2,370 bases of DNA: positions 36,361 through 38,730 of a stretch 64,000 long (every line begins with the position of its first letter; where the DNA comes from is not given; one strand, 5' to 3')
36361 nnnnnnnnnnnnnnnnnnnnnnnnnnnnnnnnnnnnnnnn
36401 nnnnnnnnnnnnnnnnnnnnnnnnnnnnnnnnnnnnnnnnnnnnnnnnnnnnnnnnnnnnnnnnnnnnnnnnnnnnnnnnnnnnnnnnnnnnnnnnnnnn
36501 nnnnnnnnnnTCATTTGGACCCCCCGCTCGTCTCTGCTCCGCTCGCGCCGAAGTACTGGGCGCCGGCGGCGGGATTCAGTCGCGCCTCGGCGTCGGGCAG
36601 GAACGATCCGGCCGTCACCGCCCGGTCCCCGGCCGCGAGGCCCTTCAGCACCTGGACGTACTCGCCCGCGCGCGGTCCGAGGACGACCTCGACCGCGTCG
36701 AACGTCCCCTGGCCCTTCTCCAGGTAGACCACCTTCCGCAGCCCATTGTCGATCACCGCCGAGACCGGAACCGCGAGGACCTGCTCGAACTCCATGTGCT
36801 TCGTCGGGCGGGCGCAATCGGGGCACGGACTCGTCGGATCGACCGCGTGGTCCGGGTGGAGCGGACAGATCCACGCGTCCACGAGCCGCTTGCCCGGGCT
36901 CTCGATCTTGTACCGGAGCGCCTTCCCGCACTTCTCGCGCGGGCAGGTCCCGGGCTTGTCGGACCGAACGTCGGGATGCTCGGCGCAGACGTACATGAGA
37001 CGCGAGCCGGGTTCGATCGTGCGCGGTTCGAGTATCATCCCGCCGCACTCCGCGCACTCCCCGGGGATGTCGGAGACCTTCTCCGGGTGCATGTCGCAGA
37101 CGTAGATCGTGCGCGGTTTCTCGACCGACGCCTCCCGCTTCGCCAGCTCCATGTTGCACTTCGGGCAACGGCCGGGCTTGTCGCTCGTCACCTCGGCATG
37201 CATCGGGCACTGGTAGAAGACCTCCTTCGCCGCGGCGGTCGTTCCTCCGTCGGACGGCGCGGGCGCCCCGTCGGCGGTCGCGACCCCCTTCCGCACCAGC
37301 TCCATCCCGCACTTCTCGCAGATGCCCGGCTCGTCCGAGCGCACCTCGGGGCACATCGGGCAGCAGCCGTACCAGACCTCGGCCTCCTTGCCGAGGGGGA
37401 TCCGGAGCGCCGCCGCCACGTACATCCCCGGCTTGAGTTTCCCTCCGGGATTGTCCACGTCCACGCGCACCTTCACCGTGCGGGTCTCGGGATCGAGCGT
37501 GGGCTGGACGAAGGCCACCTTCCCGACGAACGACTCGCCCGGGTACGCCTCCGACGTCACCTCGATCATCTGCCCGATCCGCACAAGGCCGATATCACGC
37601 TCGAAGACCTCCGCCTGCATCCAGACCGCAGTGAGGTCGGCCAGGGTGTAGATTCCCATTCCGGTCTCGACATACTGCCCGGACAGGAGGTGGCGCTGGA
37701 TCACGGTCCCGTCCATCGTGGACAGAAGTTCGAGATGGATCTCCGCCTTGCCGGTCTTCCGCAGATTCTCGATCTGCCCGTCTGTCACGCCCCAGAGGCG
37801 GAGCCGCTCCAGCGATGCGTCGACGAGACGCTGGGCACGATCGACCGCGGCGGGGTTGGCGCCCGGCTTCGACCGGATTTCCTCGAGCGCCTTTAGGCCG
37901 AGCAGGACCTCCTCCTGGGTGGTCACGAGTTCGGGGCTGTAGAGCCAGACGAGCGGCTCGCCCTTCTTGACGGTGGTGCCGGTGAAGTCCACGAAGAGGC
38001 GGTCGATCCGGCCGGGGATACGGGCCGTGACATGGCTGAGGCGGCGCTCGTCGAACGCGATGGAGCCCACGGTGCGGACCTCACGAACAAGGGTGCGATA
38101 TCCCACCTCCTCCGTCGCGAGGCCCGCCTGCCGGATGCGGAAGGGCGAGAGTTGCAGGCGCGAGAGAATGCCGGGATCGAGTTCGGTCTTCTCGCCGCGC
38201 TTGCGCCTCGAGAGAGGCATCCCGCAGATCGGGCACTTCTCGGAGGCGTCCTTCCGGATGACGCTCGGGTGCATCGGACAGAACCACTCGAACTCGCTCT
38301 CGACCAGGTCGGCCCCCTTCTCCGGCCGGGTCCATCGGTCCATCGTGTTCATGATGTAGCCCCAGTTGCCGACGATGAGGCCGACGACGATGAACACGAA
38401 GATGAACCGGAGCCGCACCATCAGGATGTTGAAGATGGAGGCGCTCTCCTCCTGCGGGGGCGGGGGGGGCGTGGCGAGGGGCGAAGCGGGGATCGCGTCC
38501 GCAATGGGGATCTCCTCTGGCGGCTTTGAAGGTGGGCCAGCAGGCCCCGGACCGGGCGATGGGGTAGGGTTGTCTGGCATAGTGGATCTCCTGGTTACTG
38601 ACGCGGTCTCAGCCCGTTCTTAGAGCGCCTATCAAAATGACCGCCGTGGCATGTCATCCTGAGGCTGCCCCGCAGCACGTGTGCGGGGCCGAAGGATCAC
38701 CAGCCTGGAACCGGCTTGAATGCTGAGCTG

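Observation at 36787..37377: Tandem array of five HMBD metal-binding modules inserted inside a CusB-like adaptor (six in total)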

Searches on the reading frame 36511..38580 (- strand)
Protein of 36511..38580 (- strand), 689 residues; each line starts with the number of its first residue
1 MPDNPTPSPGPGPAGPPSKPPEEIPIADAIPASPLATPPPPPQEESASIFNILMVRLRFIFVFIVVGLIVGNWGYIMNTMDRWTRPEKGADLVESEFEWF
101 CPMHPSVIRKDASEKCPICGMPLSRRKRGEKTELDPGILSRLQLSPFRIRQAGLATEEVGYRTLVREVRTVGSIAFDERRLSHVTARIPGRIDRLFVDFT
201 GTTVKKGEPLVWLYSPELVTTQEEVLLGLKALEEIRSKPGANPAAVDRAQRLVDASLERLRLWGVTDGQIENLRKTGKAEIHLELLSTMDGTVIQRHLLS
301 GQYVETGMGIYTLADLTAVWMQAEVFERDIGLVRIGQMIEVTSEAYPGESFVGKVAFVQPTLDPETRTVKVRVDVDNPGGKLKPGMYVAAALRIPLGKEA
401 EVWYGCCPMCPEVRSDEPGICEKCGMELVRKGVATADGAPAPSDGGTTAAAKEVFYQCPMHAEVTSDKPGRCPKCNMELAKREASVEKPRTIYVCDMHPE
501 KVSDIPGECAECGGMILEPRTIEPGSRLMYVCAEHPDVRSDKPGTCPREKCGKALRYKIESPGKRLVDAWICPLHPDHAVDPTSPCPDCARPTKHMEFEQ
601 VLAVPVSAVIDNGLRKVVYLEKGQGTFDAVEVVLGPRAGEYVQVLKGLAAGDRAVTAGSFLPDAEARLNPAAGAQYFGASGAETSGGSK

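Call 3: search_protein_families(library=pfam, proteins=[window:36511-38580:-], max_evalue=1)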
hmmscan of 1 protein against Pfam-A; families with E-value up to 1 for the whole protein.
window:36511-38580:- (689 aa): 12 families
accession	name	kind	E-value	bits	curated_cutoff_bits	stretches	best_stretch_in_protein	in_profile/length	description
PF16576.10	HlyD_D23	-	9e-75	251.1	30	1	164-388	2-214/214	Barrel-sandwich domain of CusB or HlyD membrane-fusion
PF19335.5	HMBD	-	1.4e-43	146.9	23.6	5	455-481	1-27/28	Heavy metal binding domain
PF13437.12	HlyD_3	-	5.9e-15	56.4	22.2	1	285-385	2-106/106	HlyD family secretion protein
PF16572.11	HlyD_D4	-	0.00022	21.4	26.4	1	213-278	4-54/55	Long alpha hairpin domain of cation efflux system protein, CusB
PF00529.27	CusB_dom_1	-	0.02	15.6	26.5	1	317-376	12-68/89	Cation efflux system protein CusB domain 1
PF05191.20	ADK_lid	-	0.14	12.5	26.6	0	417-430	20-33/36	Adenylate kinase, active site lid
PF09535.15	Gmx_para_CXXCG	-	0.17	11.6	25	1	84-135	142-191/236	Protein of unknown function (Gmx_para_CXXCG)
PF21349.2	RUBY_RBDX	-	0.18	11.7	26.5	1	109-122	12-25/30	Rubrerythrin, rubredoxin-like domain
PF13878.12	zf-C2H2_3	-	0.22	11.8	27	0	471-480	15-24/40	zinc-finger of acetyl-transferase ESCO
PF12183.14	NotI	-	0.22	11.2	22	1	100-200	16-119/238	Restriction endonuclease NotI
PF01927.22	Mut7-C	-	0.49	10.9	23.3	0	450-490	72-111/146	Mut7-C RNAse domain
PF13408.12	Zn_ribbon_recom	-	0.83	10.5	25.3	0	115-130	7-22/58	Recombinase zinc beta ribbon domain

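Call 4: search_protein_families(library=ncbifam, proteins=[window:36511-38580:-], max_evalue=0.1)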
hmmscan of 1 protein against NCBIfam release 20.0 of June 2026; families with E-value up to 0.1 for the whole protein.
window:36511-38580:- (689 aa): 19 families
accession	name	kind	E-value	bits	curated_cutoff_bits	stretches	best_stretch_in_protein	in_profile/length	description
NF007303.0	PRK09783.1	subfamily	2.4e-39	135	390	3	64-389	17-321/414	copper/silver efflux system membrane fusion protein CusB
TIGR00999.1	8a0102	subfamily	1.5e-38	132.5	319.3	2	280-395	90-204/271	CzcB/NccB family metal efflux transporter periplasmic adaptor subunit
TIGR01730.1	RND_mfp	subfamily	1.8e-34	119.2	94.9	2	156-395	3-247/322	efflux RND transporter periplasmic adaptor subunit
NF045680.1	DiMtlExpIhpB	equivalog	1.6e-26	93.1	450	2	284-392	139-246/326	divalent metal ion exporter adaptor subunit IhpB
NF008606.0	PRK11578.1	equivalog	1.3e-12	47.6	342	2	285-386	186-292/371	macrolide transporter subunit MacA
NF002939.0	PRK03598.1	equivalog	3.1e-11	43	393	1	284-369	206-291/332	secretion protein HlyD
TIGR00998.1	8a0101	subfamily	2.4e-10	39.9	390.8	1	279-359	198-282/334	EmrA/EmrK family multidrug efflux transporter periplasmic adaptor subunit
TIGR02971.1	heterocyst_DevB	subfamily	1.1e-07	31.6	129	1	287-361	209-281/327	ABC exporter membrane fusion protein, DevB family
NF011715.0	PRK15136.1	equivalog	7.3e-06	24.8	563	1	284-356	217-290/390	multidrug efflux MFS transporter periplasmic adaptor subunit EmrA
NF033497.1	rubre_like_arch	subfamily_domain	2.4e-05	23.9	32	0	464-487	10-34/34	rubrerythrin-like domain-containing protein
NF007132.1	PRK09578.1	equivalog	2.4e-05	23.3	512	1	352-393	258-299/396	MexX/AxyX family multidrug efflux RND transporter periplasmic adaptor subunit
NF007362.0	PRK09859.1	equivalog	3.8e-05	23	738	1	322-391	223-292/385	multidrug transporter subunit MdtE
NF007785.0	PRK10476.1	equivalog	5.9e-05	22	376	1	286-356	212-282/347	multidrug transporter subunit MdtN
NF045904.1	RND-peri-MexE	equivalog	0.00027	19.9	714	1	348-389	247-288/390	multidrug efflux RND transporter periplasmic adaptor subunit MexE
NF033138.2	RND-peri-MexC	equivalog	0.00039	19.6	625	1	353-398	254-297/375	MexC family multidrug efflux RND transporter periplasmic adaptor subunit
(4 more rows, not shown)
